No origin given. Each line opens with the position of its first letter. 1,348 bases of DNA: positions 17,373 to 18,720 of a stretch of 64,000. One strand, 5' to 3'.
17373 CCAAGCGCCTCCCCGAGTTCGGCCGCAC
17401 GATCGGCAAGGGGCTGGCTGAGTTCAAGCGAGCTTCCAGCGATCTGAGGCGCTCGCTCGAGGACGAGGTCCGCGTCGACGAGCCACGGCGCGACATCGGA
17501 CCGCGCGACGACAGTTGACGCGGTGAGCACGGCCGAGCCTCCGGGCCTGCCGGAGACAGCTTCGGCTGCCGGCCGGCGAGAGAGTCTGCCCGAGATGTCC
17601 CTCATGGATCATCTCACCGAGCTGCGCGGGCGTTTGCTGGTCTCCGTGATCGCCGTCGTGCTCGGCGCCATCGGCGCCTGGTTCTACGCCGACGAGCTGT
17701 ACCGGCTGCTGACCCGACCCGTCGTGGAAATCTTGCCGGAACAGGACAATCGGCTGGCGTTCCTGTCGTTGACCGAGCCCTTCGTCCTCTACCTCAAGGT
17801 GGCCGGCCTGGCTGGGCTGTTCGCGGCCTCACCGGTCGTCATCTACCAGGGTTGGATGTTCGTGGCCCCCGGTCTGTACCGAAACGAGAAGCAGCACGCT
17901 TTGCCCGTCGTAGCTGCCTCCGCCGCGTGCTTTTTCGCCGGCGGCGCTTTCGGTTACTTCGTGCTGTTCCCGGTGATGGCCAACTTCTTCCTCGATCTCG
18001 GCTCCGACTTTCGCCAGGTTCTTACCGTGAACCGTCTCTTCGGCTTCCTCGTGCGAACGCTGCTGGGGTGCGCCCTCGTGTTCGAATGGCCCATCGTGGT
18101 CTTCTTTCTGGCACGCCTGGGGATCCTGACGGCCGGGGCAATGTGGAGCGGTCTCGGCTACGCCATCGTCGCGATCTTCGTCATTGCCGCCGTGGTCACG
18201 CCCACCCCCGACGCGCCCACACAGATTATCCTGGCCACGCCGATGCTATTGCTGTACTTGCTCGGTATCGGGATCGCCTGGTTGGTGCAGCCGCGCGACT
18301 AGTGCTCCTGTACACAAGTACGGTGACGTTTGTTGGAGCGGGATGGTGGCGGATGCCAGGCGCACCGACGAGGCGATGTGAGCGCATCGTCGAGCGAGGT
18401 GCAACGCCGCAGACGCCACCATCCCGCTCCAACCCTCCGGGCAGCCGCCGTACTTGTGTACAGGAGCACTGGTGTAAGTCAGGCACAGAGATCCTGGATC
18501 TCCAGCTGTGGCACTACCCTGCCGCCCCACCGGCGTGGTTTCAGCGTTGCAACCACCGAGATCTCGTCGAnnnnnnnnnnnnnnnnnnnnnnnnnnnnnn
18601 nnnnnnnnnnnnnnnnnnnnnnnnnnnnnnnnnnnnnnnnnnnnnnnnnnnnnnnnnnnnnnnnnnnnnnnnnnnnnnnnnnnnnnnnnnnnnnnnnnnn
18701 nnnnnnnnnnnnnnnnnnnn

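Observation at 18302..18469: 168-bp nested-palindrome MITE between tatC and recJ, apparently a chimera of an IS630-like end and the CTAG-MITE interior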

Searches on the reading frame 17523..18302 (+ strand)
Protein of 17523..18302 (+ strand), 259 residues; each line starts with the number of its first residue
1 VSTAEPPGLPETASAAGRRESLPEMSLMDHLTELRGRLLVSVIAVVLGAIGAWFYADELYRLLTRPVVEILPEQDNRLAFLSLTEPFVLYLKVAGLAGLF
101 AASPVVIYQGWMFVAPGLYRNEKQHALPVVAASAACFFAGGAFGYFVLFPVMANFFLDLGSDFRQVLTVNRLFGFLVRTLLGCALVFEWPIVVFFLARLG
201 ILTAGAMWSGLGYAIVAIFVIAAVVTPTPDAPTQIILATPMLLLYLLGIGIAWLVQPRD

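Call 11: search_protein_families(library=pfam, proteins=[window:17523-18302:+])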
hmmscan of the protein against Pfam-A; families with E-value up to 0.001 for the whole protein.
window:17523-18302:+ (259 aa): 1 family
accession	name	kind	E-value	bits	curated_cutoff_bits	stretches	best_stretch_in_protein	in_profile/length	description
PF00902.23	TatC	-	4.8e-64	216.4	25.1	1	29-240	1-208/208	Sec-independent protein translocase protein (TatC)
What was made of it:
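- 17523..18302 (+): tatC. Its TAG stop (18300-18302) is made of the target TA plus the first G of the element. Pfam TatC, E 4.8e-64 (call 11).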

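Call 15: find_encoding_contigs(protein=window:17523-18299:+, flank=3000, max_places=6)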
Protein window:17523-18299:+ (259 aa): no gene with exactly this product is on record in the collection.

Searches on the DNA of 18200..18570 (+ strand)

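Call 16: search_dna_similar(query=window:18290-18480:+, collection=plasmids, mode=distant, max_rows=40, max_evalue=0.001)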
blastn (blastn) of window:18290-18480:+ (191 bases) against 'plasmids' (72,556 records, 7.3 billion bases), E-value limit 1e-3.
No match.

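Call 48: search_rna_families(source=window, start=18200, end=18570, threshold=evalue, max_evalue=10)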
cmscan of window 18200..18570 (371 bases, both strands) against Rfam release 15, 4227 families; matches with E-value up to 10: 6.
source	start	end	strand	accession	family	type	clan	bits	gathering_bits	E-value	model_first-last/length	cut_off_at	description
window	18297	18473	+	RF04119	MIR1858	Gene; miRNA;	-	36.2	137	0.00011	1-197/197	no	MIR1858 microRNA precursor family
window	18298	18474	-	RF04119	MIR1858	Gene; miRNA;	-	34.6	137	0.00025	1-197/197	no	MIR1858 microRNA precursor family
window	18335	18431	-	RF03499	mir-702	Gene; miRNA;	-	23.3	70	0.11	1-103/103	no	mir-702 microRNA precursor family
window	18336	18429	+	RF03296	MIR8788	Gene; miRNA;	-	17.8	124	1.9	1-138/138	no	MIR8788 microRNA precursor family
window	18337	18428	-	RF03946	mir-3132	Gene; miRNA;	-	17.2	84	2.6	1-75/75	no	mir-3132 microRNA precursor family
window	18473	18534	-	RF01022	mir-611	Gene; miRNA;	-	15.9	90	1.1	1-65/65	no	mir-611 microRNA precursor family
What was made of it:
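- On Any curated RNA family (Rfam 15): The best sub-threshold hit is MIR1858, 36 bits against 137 (call 48).
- Closest known: Stowaway-type MITEs of eukaryotes. Same: The only Rfam look-alikes are plant and animal miRNA precursor hairpins, all below threshold (call 48).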
